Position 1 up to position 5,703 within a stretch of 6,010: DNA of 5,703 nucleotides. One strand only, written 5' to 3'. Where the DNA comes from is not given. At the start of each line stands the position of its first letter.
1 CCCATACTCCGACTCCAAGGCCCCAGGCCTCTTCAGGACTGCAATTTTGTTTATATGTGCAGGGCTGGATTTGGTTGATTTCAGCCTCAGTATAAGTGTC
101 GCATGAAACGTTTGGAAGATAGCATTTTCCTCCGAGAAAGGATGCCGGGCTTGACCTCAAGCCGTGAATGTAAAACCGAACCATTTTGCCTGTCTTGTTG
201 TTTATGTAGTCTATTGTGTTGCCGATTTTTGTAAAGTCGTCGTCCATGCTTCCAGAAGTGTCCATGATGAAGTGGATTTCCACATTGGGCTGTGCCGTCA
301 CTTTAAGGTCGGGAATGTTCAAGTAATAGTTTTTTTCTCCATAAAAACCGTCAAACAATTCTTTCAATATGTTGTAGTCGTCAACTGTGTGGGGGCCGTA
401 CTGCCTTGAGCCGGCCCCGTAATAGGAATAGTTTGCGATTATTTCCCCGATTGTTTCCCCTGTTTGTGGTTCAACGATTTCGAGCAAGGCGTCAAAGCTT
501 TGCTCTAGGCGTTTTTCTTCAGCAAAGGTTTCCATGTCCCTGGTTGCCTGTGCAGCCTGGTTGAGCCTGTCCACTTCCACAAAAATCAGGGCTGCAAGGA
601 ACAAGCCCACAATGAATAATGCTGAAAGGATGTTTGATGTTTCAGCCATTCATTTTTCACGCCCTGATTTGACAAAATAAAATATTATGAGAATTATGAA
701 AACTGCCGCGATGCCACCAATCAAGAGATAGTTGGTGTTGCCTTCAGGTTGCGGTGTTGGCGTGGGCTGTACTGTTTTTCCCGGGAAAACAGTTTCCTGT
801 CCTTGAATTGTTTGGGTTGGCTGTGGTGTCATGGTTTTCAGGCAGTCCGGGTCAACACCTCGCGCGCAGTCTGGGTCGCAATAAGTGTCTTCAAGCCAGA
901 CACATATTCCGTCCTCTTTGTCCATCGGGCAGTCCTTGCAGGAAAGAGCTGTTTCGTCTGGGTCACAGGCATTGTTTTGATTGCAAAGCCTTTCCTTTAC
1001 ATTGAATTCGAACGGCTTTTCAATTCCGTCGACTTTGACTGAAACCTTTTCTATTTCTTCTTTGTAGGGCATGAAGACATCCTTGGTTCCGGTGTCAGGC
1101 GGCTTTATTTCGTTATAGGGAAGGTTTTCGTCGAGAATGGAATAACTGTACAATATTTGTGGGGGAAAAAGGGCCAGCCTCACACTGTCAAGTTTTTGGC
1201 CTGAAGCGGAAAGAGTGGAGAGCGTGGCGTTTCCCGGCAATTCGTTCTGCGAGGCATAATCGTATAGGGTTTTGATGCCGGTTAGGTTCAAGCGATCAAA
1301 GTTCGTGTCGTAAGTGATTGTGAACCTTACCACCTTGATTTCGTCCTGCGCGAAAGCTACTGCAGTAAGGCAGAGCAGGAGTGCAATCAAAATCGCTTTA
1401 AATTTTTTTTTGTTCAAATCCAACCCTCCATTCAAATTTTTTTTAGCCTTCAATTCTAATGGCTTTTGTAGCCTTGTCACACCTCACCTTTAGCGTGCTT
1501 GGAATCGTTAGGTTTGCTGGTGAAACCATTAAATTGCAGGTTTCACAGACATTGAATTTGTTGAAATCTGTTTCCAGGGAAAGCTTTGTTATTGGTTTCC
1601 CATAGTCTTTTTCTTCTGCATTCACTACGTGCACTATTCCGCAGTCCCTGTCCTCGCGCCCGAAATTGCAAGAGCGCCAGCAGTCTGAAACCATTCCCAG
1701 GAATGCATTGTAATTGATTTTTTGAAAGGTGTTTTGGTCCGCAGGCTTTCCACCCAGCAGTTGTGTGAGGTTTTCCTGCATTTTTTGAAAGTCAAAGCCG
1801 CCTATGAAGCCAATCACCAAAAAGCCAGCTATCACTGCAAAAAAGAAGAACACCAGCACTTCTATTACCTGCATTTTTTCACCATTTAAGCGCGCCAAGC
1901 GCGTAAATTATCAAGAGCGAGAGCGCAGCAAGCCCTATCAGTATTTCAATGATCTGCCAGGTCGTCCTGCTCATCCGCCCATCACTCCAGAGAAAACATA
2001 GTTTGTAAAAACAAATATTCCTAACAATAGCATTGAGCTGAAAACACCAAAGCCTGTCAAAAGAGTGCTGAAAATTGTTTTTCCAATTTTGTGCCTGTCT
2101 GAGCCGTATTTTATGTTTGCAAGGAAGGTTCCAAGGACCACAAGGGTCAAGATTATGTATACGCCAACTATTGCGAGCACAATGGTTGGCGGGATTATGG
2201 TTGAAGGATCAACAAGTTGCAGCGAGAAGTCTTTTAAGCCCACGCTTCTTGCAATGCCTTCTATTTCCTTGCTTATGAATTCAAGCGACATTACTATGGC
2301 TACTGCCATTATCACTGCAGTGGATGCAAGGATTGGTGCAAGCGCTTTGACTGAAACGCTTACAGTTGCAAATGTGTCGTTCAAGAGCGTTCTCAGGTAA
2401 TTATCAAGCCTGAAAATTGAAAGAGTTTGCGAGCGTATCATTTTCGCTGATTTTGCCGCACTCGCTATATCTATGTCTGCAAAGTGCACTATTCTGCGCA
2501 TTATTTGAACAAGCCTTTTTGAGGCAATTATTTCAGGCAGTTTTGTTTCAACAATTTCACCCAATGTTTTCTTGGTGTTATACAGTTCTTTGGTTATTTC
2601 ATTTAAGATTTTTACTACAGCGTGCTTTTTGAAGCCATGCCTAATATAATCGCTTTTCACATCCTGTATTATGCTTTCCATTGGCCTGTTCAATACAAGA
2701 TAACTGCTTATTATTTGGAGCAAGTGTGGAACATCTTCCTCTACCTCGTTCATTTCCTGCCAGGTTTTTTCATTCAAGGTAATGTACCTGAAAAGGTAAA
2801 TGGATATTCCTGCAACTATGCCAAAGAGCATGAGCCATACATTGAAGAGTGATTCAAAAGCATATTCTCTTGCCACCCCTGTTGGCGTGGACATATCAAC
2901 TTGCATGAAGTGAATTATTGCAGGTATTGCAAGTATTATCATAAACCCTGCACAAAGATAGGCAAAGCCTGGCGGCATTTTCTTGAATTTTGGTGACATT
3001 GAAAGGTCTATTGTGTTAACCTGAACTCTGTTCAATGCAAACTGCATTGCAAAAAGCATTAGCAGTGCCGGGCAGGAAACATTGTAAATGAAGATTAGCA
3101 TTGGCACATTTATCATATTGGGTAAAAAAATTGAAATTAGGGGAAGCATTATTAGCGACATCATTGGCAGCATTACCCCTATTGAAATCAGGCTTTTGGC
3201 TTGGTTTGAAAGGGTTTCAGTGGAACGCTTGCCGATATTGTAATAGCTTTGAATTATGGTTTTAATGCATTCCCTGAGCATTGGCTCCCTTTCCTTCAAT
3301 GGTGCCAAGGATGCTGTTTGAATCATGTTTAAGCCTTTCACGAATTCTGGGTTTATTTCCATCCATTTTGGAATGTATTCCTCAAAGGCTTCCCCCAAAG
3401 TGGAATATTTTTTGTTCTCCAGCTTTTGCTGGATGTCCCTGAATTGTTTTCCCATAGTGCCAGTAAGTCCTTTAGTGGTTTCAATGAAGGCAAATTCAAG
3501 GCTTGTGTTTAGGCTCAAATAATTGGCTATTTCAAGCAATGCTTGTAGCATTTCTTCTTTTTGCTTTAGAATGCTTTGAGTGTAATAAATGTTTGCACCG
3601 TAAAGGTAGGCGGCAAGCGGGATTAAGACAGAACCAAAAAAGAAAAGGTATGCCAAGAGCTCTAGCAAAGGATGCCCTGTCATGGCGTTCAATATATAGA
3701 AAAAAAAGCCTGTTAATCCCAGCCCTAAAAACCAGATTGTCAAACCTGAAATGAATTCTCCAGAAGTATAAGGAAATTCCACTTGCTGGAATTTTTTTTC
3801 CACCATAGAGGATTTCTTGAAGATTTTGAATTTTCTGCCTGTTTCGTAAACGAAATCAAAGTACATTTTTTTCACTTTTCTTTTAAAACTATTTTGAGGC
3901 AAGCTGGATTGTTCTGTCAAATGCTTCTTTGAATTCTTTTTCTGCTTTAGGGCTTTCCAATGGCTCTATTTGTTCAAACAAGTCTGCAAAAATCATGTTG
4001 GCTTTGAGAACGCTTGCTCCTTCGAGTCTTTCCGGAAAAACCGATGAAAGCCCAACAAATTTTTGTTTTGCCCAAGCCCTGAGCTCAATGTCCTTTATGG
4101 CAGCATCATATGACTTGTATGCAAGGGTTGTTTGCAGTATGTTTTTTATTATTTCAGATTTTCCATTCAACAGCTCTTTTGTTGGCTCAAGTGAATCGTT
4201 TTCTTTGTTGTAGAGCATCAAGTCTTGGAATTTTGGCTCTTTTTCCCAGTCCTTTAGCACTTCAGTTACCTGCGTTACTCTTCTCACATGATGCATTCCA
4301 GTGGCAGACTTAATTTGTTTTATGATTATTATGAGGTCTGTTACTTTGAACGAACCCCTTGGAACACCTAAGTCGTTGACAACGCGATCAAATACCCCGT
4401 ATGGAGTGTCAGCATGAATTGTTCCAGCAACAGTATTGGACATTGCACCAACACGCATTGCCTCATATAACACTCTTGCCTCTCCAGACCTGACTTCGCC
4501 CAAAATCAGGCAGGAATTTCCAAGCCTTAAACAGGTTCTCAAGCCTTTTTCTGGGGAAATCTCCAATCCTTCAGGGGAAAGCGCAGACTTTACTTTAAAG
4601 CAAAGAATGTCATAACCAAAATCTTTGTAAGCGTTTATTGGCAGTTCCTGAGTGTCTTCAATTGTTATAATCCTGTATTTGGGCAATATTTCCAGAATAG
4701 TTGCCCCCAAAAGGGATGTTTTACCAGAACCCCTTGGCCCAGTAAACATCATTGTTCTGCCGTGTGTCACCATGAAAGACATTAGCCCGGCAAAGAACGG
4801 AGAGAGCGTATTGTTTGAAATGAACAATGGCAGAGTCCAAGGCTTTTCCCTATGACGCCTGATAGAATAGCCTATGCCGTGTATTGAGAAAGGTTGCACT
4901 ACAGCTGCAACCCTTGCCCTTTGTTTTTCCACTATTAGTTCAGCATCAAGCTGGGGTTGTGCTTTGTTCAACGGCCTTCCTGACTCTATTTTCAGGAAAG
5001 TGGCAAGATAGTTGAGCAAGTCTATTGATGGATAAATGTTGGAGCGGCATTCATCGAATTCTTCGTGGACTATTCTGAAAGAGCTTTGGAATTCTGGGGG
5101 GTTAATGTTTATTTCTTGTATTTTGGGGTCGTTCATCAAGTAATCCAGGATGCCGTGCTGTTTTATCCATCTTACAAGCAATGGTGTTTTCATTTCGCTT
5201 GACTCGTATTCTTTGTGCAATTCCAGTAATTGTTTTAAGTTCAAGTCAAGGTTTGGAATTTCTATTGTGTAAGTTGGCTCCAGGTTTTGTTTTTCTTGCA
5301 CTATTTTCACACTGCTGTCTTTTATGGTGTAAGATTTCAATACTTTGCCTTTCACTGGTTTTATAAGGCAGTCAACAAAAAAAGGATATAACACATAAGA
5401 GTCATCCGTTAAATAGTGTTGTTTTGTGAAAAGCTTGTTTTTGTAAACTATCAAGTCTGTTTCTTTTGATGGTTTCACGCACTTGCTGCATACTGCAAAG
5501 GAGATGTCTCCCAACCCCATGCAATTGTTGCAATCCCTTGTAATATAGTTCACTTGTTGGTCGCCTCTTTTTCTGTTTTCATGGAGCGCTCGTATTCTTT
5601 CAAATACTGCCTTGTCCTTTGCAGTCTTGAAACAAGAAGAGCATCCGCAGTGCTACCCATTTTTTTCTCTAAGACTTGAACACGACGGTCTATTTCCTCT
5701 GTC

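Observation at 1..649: Missed ORF: membrane-anchored vWA/MIDAS protein at the distal end of the operon, a candidate tip adhesin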

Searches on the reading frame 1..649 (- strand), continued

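Call 71: list_cluster_members(proteins=[P0014, P0015, P0016, P0020, P0022, P0023, P0026, P0029, P0034, P0037])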
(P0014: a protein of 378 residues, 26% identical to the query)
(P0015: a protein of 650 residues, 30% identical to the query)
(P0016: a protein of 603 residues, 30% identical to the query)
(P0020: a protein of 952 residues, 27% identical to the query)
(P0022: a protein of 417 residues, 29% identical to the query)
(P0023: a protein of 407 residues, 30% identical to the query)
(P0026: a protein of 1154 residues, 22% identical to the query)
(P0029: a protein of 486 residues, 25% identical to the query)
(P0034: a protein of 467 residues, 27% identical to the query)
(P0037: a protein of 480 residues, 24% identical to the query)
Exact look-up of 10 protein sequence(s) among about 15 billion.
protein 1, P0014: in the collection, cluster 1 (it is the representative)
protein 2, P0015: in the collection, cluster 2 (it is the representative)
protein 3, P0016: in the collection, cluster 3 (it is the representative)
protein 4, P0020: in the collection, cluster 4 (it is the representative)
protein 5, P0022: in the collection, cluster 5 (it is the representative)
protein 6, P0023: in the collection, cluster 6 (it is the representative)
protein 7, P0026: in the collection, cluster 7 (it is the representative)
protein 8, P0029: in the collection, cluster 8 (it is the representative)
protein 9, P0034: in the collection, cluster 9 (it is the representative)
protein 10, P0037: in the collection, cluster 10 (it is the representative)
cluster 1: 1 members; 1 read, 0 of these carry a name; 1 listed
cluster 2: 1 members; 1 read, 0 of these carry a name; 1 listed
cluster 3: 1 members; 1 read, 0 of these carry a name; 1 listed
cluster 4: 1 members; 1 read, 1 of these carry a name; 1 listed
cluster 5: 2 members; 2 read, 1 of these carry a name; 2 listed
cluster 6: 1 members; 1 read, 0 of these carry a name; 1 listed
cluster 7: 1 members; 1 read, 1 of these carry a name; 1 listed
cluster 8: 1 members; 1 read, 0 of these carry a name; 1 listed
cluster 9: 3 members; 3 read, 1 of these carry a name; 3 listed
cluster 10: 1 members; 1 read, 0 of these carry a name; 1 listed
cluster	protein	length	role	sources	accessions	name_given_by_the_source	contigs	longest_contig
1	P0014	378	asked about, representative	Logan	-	-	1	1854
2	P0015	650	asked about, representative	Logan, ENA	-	-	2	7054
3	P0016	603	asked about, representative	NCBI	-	-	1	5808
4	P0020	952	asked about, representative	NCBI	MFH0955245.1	MAG: hypothetical protein V1777_04020 [Candidatus Micrarchaeota archaeon]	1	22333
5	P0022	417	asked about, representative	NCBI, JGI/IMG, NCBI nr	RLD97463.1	MAG: hypothetical protein DRI92_05605 [Aquificota bacterium]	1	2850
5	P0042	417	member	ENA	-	-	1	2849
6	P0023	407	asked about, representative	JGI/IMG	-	-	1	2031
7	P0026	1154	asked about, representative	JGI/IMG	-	hypothetical protein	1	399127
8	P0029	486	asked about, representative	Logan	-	-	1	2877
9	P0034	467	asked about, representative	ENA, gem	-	-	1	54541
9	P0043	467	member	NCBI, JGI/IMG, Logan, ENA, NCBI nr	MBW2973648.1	hypothetical protein KY346_04600 [Candidatus Woesearchaeota archaeon] | hypothetical protein [Candidatus Woesearchaeota archaeon]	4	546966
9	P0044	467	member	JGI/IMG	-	-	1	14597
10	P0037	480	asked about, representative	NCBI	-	-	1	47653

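Call 75: find_encoding_contigs(protein=P0007, flank=8000, max_places=1)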
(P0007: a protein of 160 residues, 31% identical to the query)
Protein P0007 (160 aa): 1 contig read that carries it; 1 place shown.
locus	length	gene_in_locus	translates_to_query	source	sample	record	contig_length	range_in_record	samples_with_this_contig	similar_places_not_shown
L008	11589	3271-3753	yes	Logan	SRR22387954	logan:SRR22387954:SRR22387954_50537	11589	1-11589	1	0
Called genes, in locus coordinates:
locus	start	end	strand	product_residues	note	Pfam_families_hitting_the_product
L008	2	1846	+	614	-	?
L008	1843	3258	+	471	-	PF04151:PPC (faint)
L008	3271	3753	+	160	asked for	-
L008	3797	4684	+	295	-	PF01944:SpoIIM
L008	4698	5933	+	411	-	-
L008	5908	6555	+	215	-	PF03367:Zn_ribbon_ZPR1, PF22794:jr-ZPR1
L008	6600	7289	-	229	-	PF11858:DUF3378 (weak), PF01351:RNase_HII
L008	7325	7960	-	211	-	-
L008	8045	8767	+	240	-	PF00106:adh_short, PF01370:Epimerase (faint), PF08659:KR, PF13561:adh_short_C2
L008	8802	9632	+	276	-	-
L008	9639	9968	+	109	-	PF01329:Pterin_4a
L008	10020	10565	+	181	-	-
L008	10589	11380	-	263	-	PF08843:AbiEii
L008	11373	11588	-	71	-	?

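Call 76: find_encoding_contigs(protein=P0012, flank=8000, max_places=1)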
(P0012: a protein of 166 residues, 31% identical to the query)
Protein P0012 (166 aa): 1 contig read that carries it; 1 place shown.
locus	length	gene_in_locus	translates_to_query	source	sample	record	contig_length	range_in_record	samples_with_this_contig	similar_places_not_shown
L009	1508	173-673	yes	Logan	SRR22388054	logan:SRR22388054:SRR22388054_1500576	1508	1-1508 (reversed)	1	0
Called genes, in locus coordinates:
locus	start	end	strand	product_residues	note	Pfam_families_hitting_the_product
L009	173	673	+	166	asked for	-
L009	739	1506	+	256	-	?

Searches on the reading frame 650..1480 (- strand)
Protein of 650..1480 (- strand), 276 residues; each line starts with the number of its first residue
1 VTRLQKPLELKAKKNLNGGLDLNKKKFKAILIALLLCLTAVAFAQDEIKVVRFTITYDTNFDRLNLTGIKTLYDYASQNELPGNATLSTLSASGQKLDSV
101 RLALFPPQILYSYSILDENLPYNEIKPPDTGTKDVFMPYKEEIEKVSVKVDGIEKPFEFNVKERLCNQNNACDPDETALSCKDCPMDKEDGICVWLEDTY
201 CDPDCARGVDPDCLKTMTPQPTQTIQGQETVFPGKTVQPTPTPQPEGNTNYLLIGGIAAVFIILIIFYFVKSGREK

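Call 5: search_protein_families(library=pfam, proteins=[window:650-1480:-], max_evalue=1)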
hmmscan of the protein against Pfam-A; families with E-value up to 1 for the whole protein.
window:650-1480:- (276 aa): 0 families

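Call 6: search_protein_families(library=ncbifam, proteins=[window:650-1480:-], max_evalue=1)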
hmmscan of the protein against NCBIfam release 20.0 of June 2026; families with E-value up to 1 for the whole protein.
window:650-1480:- (276 aa): 2 families
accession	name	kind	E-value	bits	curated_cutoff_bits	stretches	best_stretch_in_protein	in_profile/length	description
NF033486.1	harvest_ssl1498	equivalog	0.017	15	45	1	243-267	23-47/53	photosystem II assembly protein Psb34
NF041738.1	GG_III-CTERM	domain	0.035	14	22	1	251-273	1-24/28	GGIII-like transmembrane region-containing protein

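Call 7: find_encoding_contigs(protein=window:650-1480:-, flank=10000, max_places=6)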
Protein window:650-1480:- (276 aa): no gene with exactly this product is on record in the collection.

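Call 11: search_protein_families(library=phrogs, proteins=[window:650-1480:-], max_evalue=1)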
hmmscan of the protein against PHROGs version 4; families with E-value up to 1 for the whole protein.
window:650-1480:- (276 aa): 2 families
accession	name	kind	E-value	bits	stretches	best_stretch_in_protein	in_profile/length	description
phrog_3095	-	other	0.3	10.7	1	43-135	289-375/659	tail protein with endopeptidase activity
phrog_22254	-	unknown function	0.52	11.4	0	252-270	18-36/47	-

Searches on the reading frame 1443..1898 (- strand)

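Call 5: search_protein_families(library=pfam, proteins=[window:1443-1898:-], max_evalue=1)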
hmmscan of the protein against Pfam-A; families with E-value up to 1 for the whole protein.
window:1443-1898:- (151 aa): 1 family
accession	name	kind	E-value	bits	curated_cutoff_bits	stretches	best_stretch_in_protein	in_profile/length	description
PF12729.13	4HB_MCP_1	-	0.027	14.5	27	1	9-47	2-40/181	Four helix bundle sensory module for signal transduction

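Call 6: search_protein_families(library=ncbifam, proteins=[window:1443-1898:-], max_evalue=1)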
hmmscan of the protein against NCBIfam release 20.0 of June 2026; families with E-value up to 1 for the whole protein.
window:1443-1898:- (151 aa): 0 families

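Call 11: search_protein_families(library=phrogs, proteins=[window:1443-1898:-], max_evalue=1)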
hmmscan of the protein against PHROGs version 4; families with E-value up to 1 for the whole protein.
window:1443-1898:- (151 aa): 0 families

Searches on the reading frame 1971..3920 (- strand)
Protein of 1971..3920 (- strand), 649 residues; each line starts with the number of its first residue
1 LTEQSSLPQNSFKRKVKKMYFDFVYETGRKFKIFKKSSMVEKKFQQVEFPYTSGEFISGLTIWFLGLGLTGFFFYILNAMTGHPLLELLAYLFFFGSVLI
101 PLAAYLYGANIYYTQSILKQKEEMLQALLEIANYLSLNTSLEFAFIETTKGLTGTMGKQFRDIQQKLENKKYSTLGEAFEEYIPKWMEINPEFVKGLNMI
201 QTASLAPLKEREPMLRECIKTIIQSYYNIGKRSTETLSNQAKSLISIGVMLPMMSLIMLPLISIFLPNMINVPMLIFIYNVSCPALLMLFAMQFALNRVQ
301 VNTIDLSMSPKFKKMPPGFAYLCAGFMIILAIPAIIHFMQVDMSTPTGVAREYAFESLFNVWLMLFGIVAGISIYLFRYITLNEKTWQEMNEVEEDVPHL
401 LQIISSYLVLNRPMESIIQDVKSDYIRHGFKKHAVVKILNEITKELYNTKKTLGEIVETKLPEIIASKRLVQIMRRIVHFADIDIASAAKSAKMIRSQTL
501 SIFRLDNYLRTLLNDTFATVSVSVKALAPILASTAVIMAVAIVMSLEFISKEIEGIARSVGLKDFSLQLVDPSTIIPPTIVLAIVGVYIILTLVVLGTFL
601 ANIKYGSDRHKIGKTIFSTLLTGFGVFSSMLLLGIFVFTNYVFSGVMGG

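Call 5: search_protein_families(library=pfam, proteins=[window:1971-3920:-], max_evalue=1)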
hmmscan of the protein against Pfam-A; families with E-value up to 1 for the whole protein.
window:1971-3920:- (649 aa): 2 families
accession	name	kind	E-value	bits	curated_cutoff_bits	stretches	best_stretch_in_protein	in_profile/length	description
PF09548.15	Spore_III_AB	-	0.0005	20.6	32.5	1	95-259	3-169/170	Stage III sporulation protein AB (spore_III_AB)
PF04106.18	ATG5_UblB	-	0.0029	18.6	20.4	0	439-483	14-57/81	Autophagy protein ATG5, UblB domain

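Call 6: search_protein_families(library=ncbifam, proteins=[window:1971-3920:-], max_evalue=1)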
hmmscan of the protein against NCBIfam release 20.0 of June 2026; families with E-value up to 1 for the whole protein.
window:1971-3920:- (649 aa): 1 family
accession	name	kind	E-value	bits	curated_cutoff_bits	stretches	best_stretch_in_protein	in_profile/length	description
NF041488.1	caps_synth_Cps4B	equivalog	0.028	13.9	400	1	105-154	75-124/243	capsular polysaccharide biosynthesis protein Cps4B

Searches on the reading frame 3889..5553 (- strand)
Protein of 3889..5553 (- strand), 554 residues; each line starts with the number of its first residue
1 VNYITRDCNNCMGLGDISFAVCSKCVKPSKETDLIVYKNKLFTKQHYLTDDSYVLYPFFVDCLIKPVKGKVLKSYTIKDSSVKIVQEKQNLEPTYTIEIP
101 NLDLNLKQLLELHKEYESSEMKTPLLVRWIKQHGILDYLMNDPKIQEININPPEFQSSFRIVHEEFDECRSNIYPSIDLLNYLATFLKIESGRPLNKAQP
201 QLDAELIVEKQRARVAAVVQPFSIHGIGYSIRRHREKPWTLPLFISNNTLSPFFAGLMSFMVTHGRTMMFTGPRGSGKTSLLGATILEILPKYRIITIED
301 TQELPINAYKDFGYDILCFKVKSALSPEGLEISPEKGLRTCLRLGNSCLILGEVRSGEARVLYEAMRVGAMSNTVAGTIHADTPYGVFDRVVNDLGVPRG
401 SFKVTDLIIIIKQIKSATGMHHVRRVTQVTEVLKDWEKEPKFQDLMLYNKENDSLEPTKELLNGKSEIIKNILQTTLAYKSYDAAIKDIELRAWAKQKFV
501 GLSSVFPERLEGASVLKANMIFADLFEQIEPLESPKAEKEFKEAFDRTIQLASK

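Call 5: search_protein_families(library=pfam, proteins=[window:3889-5553:-], max_evalue=1)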
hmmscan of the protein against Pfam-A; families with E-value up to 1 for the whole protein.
window:3889-5553:- (554 aa): 9 families
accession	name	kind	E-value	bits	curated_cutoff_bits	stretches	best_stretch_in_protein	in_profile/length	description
PF00437.27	T2SSE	-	1.5e-15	57.2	24.9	1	169-413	46-275/370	Type II/IV secretion system protein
PF12775.13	AAA_7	-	0.0014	18.7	25.8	1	257-298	25-67/181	P-loop containing dynein motor region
PF00005.33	ABC_tran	-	0.0022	19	25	1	258-301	4-46/137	ABC transporter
PF13555.12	AAA_29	-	0.0041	17.3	27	1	260-292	17-49/61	P-loop containing region of AAA domain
PF13173.12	AAA_14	-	0.019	15.4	27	1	266-306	3-45/129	AAA domain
PF00270.35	DEAD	-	0.036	14.2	26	1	263-312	12-65/167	DEAD/DEAH box helicase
PF04851.21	ResIII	-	0.082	13.3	22.5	1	263-312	21-73/164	Type III restriction enzyme, res subunit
PF20720.3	nSTAND3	-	0.095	12.8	27.2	1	266-304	18-57/155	Novel STAND NTPase 3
PF13191.12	AAA_16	-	0.16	12.9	32.6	1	266-296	25-54/167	AAA ATPase domain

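Call 6: search_protein_families(library=ncbifam, proteins=[window:3889-5553:-], max_evalue=1)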
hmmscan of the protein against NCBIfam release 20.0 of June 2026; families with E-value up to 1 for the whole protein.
window:3889-5553:- (554 aa): 21 families
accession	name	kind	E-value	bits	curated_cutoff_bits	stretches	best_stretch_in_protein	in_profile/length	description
NF058587.1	archaellum_moto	equivalog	2.4e-29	102.5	550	1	123-494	137-494/527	archaellum flagellar ATPase motor FlaI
TIGR03819.1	heli_sec_ATPase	hypoth_equivalog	8.1e-29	100.9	373.15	1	130-400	49-305/340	TadA family conjugal transfer-associated ATPase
NF053672.1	bindosome_BasE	exception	1.8e-18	66.6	1000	1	127-429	133-427/512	bindosome assembly system ATPase subunit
TIGR02788.1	VirB11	equivalog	1.9e-18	66.5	249.95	2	257-393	136-264/308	P-type DNA transfer ATPase VirB11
TIGR02782.1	TrbB_P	equivalog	3.5e-18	65.9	304.55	1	139-431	17-295/303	P-type conjugative transfer ATPase TrbB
NF010469.0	PRK13894.1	subfamily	2.3e-12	46.9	508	1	191-392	78-265/320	conjugal transfer ATPase TrbB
NF041000.1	ATPase_ComGA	equivalog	1.1e-11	44.3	300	1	264-411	127-261/267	competence type IV pilus ATPase ComGA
NF010475.0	PRK13900.1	equivalog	1.1e-10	41.1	389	1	258-423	153-319/333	type IV secretion system ATPase VirB11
NF010425.0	PRK13851.1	equivalog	4.6e-10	38.9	461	1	259-391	156-280/344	type IV secretion system protein VirB11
NF010407.0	PRK13833.1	subfamily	6.3e-08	32.4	499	1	198-391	80-259/323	conjugal transfer protein TrbB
TIGR02533.1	type_II_gspE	equivalog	6.7e-06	25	630.25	1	264-398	243-362/486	type II secretion system ATPase GspE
TIGR01420.1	pilT_fam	subfamily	7.4e-05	22.1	319.1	1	267-393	124-241/343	PilT/PilU family type 4a pilus ATPase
NF007755.0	PRK10436.1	equivalog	0.00091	18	617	1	268-413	222-352/465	type II secretion system protein GspE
NF053534.1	T4PilAsmATPsTfpB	equivalog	0.0027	16.2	850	1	267-405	338-462/584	type IV pilus assembly ATPase TfpB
TIGR02538.1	type_IV_pilB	equivalog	0.036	12.7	675.65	1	268-406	319-441/564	type IV-A pilus assembly ATPase PilB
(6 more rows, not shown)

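Call 13: find_related_loci(query=window:3889-5553:-, collection=genome_contigs, flank=10000)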
Query window:3889-5553:- (554 aa) in genome_contigs; peptide patterns used: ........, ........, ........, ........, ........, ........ (x = any residue, [..] = any of these).
143 stretches matched a pattern, but none encodes a relative of the query by tblastn (E <= 1e-3).
